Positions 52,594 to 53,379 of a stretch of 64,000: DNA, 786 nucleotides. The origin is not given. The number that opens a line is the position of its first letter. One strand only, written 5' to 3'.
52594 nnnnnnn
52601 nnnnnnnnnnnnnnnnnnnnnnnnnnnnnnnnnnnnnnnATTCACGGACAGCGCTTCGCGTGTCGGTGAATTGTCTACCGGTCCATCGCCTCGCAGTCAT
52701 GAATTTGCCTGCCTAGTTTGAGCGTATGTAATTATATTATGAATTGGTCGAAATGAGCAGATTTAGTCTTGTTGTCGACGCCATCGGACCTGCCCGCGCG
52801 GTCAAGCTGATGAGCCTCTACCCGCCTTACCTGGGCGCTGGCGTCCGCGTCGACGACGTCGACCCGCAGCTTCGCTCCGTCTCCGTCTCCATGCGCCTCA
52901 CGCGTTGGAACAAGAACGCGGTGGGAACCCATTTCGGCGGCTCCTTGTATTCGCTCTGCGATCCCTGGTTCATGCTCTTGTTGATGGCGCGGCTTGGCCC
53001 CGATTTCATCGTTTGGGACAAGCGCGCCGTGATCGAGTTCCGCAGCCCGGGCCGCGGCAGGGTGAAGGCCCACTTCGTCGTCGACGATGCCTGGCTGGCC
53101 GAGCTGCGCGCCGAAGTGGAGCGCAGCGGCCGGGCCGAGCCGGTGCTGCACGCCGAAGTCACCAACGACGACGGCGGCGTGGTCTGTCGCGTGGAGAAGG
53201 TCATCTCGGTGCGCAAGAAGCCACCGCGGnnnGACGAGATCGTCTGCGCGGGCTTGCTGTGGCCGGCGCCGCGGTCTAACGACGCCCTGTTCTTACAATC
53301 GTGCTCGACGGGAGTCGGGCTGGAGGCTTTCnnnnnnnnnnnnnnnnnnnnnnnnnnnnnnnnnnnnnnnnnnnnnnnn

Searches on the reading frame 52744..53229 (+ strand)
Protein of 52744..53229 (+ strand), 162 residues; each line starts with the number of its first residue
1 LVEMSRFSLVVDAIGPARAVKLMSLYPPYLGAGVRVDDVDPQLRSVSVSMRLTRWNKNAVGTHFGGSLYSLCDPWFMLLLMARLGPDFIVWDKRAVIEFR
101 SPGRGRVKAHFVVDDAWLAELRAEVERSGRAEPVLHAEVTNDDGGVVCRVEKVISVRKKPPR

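Call 30: search_protein_families(library=pfam, proteins=[window:52744-53229:+], max_evalue=0.0001)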
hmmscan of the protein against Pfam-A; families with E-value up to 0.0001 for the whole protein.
window:52744-53229:+ (162 aa): 2 families
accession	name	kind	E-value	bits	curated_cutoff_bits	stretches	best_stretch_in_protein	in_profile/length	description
PF14539.12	DUF4442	-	3.3e-19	69.8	25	1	22-155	9-131/132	Domain of unknown function (DUF4442)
PF09500.16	YiiD_C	-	1.4e-06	28.8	27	1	35-145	21-132/144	Putative thioesterase (yiiD_Cterm)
